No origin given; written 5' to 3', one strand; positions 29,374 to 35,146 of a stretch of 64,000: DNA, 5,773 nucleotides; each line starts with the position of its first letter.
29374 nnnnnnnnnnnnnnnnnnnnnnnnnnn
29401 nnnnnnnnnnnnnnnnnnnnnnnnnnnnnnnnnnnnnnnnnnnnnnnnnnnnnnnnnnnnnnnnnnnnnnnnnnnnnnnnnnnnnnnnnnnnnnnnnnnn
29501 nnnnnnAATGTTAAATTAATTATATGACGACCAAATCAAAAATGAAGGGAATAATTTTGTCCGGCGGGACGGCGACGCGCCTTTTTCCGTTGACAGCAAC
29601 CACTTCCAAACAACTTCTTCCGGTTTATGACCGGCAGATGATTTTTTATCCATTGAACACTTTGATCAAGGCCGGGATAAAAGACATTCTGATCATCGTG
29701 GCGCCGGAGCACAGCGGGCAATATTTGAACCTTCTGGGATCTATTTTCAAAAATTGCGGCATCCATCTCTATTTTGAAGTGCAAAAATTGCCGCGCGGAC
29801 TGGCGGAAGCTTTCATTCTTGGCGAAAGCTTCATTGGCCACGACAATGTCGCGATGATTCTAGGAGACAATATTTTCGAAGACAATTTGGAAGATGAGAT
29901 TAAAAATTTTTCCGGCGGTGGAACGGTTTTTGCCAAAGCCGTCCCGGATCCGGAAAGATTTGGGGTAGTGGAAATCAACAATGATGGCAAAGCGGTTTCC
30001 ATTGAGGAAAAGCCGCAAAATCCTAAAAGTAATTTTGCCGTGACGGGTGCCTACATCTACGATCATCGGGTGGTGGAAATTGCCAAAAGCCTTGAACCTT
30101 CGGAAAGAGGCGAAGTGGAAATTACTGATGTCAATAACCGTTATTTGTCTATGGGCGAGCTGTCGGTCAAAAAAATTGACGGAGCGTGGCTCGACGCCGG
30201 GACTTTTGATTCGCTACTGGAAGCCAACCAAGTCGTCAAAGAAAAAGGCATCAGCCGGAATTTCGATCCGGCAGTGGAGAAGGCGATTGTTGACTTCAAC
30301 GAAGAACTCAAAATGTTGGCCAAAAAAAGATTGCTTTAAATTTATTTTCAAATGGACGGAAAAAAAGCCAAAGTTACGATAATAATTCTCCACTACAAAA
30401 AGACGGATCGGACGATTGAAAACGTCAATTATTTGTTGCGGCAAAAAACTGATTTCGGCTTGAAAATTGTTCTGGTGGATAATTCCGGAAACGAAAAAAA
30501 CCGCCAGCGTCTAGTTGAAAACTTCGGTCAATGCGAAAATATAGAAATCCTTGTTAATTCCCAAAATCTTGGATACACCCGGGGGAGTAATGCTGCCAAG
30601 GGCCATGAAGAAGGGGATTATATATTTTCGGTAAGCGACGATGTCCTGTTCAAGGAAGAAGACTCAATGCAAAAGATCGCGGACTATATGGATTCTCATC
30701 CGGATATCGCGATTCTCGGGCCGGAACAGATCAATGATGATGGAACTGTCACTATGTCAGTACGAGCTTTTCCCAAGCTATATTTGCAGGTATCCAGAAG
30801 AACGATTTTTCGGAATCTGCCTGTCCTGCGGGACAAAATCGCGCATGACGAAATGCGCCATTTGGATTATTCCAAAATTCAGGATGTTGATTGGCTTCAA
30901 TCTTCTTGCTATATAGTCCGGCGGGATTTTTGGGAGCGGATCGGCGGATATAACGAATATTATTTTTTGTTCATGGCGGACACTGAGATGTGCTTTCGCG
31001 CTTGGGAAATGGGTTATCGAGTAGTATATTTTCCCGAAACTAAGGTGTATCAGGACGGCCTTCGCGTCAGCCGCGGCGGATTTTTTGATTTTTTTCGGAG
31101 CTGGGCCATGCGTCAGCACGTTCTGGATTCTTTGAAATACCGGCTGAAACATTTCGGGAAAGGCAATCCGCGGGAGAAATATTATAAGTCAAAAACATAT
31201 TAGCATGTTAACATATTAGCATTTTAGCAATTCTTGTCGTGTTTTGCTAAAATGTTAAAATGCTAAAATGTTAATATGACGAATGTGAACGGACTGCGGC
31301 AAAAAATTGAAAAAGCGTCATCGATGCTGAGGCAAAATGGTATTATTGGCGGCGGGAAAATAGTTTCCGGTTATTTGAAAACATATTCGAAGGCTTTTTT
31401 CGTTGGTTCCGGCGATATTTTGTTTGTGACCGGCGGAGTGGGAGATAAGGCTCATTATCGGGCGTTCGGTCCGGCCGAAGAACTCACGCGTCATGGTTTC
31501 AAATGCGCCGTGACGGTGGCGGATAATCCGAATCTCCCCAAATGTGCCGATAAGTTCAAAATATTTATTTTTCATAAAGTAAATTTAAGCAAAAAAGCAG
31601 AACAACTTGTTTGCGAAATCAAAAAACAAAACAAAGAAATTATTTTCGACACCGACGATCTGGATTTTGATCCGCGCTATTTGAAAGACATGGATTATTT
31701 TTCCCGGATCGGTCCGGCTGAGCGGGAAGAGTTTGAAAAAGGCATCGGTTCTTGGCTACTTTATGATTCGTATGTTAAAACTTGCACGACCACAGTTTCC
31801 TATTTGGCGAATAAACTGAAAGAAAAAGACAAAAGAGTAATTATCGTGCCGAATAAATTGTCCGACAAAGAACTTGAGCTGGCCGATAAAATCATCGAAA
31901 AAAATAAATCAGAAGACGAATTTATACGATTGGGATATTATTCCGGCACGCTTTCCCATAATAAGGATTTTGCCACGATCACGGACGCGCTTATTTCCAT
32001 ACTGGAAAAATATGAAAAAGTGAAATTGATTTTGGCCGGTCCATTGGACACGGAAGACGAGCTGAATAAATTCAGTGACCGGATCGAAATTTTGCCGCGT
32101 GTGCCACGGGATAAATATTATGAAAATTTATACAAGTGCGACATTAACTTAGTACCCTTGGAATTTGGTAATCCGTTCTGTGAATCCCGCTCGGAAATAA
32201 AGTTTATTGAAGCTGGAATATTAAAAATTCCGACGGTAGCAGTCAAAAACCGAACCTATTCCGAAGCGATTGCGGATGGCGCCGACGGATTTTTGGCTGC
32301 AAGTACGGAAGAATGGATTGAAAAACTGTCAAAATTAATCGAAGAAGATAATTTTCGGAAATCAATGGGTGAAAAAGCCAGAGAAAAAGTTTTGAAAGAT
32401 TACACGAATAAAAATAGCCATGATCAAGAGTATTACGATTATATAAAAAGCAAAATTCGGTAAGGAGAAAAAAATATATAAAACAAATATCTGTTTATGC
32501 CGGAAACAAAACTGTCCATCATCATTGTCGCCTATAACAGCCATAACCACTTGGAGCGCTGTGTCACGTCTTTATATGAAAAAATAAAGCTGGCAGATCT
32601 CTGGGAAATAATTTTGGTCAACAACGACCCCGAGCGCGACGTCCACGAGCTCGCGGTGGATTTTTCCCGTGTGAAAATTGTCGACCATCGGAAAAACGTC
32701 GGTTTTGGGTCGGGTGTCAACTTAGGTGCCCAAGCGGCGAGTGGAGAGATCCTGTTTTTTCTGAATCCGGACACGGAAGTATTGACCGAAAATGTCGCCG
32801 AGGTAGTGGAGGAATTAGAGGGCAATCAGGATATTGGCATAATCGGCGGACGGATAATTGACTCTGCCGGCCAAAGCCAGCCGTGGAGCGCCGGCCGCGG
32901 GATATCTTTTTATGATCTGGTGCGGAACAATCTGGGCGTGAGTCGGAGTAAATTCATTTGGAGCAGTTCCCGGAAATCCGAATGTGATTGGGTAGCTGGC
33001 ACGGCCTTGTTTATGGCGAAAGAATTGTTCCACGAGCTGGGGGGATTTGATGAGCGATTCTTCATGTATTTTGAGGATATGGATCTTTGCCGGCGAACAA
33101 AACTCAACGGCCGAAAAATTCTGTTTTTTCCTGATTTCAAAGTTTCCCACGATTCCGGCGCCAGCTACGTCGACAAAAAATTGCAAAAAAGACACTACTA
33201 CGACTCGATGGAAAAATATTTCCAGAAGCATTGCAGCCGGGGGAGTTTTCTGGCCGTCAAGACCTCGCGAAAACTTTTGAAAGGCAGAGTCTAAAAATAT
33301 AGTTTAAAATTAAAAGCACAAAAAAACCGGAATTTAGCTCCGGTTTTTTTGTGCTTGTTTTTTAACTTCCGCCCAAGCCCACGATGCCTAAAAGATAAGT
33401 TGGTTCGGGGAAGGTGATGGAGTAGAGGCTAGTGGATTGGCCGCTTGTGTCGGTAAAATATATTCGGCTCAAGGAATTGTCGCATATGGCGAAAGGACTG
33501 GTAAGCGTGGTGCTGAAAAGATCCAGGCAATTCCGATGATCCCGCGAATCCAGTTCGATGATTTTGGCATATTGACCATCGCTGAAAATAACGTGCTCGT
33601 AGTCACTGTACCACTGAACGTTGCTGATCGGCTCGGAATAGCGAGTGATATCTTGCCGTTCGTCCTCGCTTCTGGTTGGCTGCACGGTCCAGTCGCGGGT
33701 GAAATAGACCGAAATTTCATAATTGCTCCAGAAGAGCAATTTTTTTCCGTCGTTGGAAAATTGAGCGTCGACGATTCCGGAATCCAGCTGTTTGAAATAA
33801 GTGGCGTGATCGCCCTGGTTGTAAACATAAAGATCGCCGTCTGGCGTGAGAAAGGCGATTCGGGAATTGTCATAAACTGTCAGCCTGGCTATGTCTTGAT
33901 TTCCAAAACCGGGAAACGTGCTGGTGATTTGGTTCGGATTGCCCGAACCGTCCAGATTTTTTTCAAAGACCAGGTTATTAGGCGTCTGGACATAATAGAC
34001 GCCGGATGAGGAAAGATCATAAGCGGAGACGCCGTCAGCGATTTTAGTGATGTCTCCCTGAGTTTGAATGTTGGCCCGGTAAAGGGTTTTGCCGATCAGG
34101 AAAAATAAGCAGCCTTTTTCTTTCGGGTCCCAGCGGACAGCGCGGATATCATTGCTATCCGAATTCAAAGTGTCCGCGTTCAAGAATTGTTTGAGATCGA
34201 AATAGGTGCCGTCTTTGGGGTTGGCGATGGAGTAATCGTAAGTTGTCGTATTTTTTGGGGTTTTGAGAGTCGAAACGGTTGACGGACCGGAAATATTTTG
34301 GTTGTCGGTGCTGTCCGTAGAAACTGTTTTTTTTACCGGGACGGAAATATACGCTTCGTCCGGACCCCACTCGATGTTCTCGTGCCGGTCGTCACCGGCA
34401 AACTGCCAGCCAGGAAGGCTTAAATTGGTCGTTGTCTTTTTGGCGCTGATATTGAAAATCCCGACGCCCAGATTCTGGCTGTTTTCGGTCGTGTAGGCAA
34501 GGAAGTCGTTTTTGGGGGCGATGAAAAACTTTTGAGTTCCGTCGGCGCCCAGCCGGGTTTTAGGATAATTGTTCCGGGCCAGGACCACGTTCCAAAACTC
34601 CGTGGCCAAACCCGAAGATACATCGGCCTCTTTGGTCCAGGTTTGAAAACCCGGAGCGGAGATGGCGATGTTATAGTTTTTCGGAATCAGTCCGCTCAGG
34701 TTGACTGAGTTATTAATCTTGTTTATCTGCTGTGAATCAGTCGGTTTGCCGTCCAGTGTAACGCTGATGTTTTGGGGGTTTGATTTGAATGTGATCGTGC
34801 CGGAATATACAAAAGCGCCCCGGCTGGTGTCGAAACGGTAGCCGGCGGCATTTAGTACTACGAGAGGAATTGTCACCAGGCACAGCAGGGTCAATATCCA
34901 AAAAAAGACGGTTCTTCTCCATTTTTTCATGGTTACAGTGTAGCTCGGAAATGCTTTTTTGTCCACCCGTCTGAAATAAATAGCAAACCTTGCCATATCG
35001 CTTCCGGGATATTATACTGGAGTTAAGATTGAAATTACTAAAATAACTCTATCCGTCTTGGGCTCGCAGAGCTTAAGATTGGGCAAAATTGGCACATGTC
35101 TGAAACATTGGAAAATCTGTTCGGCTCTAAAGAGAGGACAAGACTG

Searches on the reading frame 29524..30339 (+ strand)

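Call 15: search_protein_families(library=pfam, proteins=[window:29524-30339:+], max_evalue=0.001)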
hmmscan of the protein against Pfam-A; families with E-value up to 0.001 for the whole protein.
window:29524-30339:+ (271 aa): 2 families
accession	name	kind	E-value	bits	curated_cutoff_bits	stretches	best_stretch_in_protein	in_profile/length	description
PF00483.29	NTP_transferase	-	6.7e-58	196.6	21.2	1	8-239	1-243/245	Nucleotidyl transferase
PF12804.13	NTP_transf_3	-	8.3e-06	26.5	27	1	9-118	1-98/160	MobA-like NTP transferase domain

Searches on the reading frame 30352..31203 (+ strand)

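Call 15: search_protein_families(library=pfam, proteins=[window:30352-31203:+], max_evalue=0.001)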
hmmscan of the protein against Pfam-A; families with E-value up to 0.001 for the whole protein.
window:30352-31203:+ (283 aa): 3 families
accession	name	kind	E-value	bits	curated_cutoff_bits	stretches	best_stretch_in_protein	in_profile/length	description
PF00535.33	Glycos_transf_2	-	2.5e-11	44.2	23.3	1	9-155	1-148/168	Glycosyl transferase family 2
PF13641.12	Glyco_tranf_2_3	-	1.4e-08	35.5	27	1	8-233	3-210/230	Glycosyltransferase like family 2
PF13632.12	Glyco_trans_2_3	-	4.4e-05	23.8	27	1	184-236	74-125/198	Glycosyl transferase family group 2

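Call 38: search_protein_families(library=ncbifam, proteins=[window:30352-31203:+], max_evalue=0.001)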
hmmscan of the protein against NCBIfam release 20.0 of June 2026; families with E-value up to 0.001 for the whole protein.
window:30352-31203:+ (283 aa): 8 families
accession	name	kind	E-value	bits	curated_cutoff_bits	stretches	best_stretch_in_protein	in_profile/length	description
TIGR01556.1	rhamnosyltran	subfamily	3.7e-12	46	200.55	1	25-228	10-194/281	rhamnosyltransferase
NF047683.1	TeichurnBiosyTuaG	equivalog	1.7e-07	31.1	400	1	1-182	1-184/252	teichuronic acid biosynthesis protein TuaG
NF041394.1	GtaseAglG_Halo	equivalog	4.1e-07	29.6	440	1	7-123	2-117/304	glucosyl-dolichyl phosphate glucuronosyltransferase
TIGR04440.1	glyco_TIGR04440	domain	5.1e-07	29.6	70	1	7-120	1-113/215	TIGR00180 family glycosyltransferase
TIGR03965.1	mycofact_glyco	equivalog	1.5e-05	24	280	1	178-235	225-281/467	mycofactocin biosynthesis glycosyltransferase MftF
NF041875.1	EPS_EpsD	equivalog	1.7e-05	24.4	370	1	9-240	2-212/325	exopolysaccharide biosynthesis glycosyltransferase EpsD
TIGR03937.1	PgaC_IcaA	equivalog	0.00013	21.1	422.3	1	6-120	45-157/407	poly-beta-1,6-N-acetyl-D-glucosamine synthase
TIGR04242.1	nodulat_NodC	equivalog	0.00014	20.9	550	1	6-116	48-159/395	chitooligosaccharide synthase NodC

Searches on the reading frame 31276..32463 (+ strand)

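Call 15: search_protein_families(library=pfam, proteins=[window:31276-32463:+], max_evalue=0.001)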
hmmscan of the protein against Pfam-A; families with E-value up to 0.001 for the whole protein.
window:31276-32463:+ (395 aa): 3 families
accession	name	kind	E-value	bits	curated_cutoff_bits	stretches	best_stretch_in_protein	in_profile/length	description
PF00534.26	Glycos_transf_1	-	4.3e-14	52.9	26.4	1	221-370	19-171/172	Glycosyl transferases group 1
PF13692.12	Glyco_trans_1_4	-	4.9e-12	46.7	27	1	222-356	6-141/142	Glycosyl transferases group 1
PF13524.12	Glyco_trans_1_2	-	3.8e-08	33.8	25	1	247-380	13-137/144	Glycosyl transferase-like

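Call 38: search_protein_families(library=ncbifam, proteins=[window:31276-32463:+], max_evalue=0.001)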
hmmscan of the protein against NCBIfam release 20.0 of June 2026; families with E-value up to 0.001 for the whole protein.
window:31276-32463:+ (395 aa): 8 families
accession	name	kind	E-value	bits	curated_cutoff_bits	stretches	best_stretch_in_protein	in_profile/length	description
NF038298.1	EPS_HpsO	equivalog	4.8e-07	28.9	575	1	212-385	198-380/388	hormogonium polysaccharide biosynthesis glycosyltransferase HpsO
NF038229.1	Glyco4_Geo_Pelo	equivalog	4.6e-06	25.9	400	1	172-380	119-324/338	GPMC system family 4 glycosyltransferase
NF041139.1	TreT_Thcocales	equivalog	4e-05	22.6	775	1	331-389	351-408/412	trehalose synthase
NF041876.1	EPS_EpsE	equivalog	5.3e-05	22.6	400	1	306-381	308-385/389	exopolysaccharide biosynthesis GT4 family glycosyltransferase EpsE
TIGR04157.1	glyco_rSAM_CFB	subfamily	7.5e-05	21.9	400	1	156-379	163-396/406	TIGR04157 family glycosyltransferase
TIGR03088.1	stp2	hypoth_equivalog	7.9e-05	21.8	409.05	1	164-381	138-362/374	TIGR03088 family PEP-CTERM/XrtA system glycosyltransferase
TIGR03087.1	stp1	hypoth_equivalog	0.00018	20.8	316.65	1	309-380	314-385/397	TIGR03087 family PEP-CTERM/XrtA system glycosyltransferase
TIGR03449.1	mycothiol_MshA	equivalog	0.00061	18.8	462.5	1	268-372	284-384/406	D-inositol-3-phosphate glycosyltransferase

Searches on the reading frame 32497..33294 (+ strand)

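Call 15: search_protein_families(library=pfam, proteins=[window:32497-33294:+], max_evalue=0.001)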
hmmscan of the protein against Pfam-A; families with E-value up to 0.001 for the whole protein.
window:32497-33294:+ (265 aa): 5 families
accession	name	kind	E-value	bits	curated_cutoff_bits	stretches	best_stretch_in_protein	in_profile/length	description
PF00535.33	Glycos_transf_2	-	6e-23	82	23.3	1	7-134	1-130/168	Glycosyl transferase family 2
PF13641.12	Glyco_tranf_2_3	-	2.4e-09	38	27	1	6-223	3-216/230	Glycosyltransferase like family 2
PF13632.12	Glyco_trans_2_3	-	2.5e-07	31.2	27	1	88-235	4-140/198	Glycosyl transferase family group 2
PF10111.15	Glyco_tranf_2_2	-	8.3e-05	22.6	27.3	0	170-202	167-200/276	Glycosyltransferase like family 2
PF02709.20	Glyco_transf_7C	-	0.0002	21.4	23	1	158-212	11-66/78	N-terminal domain of galactosyltransferase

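Call 38: search_protein_families(library=ncbifam, proteins=[window:32497-33294:+], max_evalue=0.001)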
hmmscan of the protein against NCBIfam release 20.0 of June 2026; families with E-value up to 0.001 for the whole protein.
window:32497-33294:+ (265 aa): 14 families
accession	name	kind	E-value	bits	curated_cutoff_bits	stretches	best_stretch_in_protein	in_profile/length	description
TIGR03965.1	mycofact_glyco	equivalog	3.1e-21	75.8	280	1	5-258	75-320/467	mycofactocin biosynthesis glycosyltransferase MftF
NF041875.1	EPS_EpsD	equivalog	1.3e-16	60.9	370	1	6-246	1-234/325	exopolysaccharide biosynthesis glycosyltransferase EpsD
TIGR04283.1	glyco_like_mftF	equivalog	9.5e-16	58.1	182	1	6-107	1-97/221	TIGR04283 family arsenosugar biosynthesis glycosyltransferase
TIGR01556.1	rhamnosyltran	subfamily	1.3e-12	47.5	200.55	1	17-229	8-211/281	rhamnosyltransferase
NF041394.1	GtaseAglG_Halo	equivalog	5.2e-09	35.8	440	1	5-218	2-215/304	glucosyl-dolichyl phosphate glucuronosyltransferase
NF007482.0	PRK10073.1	equivalog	6.9e-09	35.2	423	1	3-99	5-102/334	glycosyltransferase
TIGR03937.1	PgaC_IcaA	equivalog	9.4e-09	34.7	422.3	1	5-118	46-161/407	poly-beta-1,6-N-acetyl-D-glucosamine synthase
TIGR03111.1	glyc2_xrt_Gpos1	hypoth_equivalog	1.5e-07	30.5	363.95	1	5-122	50-171/439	TIGR03111 family XrtG-associated glycosyltransferase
NF050050.1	ProtGlycPglI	equivalog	3.3e-07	30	500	1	4-136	2-136/306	GalNAc(5)-diNAcBac-PP-undecaprenol beta-1,3-glucosyltransferase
NF038299.1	EPS_HpsN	equivalog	1.1e-06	27.8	425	1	5-218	2-220/317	hormogonium polysaccharide biosynthesis glycosyltransferase HpsN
NF038302.1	EPS_HpsE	equivalog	7.2e-06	25.2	300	1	5-123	2-127/307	hormogonium polysaccharide biosynthesis glycosyltransferase HpsE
TIGR04009.1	wcaE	equivalog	1.5e-05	24.4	369.2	1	6-215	3-226/248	colanic acid biosynthesis glycosyltransferase WcaE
NF047683.1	TeichurnBiosyTuaG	equivalog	1.8e-05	24.5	400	1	5-126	7-131/252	teichuronic acid biosynthesis protein TuaG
NF047588.1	GlcsyltransPgfSStrep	equivalog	9.8e-05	21.7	500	1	5-113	2-116/308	glycosyltransferase PgfS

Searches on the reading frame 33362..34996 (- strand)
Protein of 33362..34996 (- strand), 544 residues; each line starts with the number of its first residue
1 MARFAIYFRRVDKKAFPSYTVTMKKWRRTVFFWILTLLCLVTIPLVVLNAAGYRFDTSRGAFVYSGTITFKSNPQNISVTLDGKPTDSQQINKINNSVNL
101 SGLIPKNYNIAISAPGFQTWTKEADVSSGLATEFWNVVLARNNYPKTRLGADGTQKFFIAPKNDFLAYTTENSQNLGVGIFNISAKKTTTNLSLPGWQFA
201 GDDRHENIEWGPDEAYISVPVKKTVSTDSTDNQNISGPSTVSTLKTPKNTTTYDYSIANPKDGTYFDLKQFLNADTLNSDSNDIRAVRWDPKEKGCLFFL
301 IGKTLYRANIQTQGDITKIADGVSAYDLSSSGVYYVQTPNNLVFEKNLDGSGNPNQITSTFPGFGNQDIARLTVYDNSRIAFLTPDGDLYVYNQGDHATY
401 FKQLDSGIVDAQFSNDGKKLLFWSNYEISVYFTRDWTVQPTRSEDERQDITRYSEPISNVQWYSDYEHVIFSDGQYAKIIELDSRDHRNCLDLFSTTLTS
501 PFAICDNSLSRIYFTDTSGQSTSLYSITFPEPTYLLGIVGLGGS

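Call 15: search_protein_families(library=pfam, proteins=[window:33362-34996:-], max_evalue=0.001)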
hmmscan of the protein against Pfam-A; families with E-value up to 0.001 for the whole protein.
window:33362-34996:- (544 aa): 2 families
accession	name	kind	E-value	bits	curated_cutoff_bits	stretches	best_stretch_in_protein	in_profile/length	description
PF16755.11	Beta-prop_NUP159_NUP214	-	9.4e-06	25.6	29.6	0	366-466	106-211/366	NUP159/214 beta propeller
PF08308.17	PEGA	-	3.7e-05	24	20.8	1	66-133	2-62/71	PEGA domain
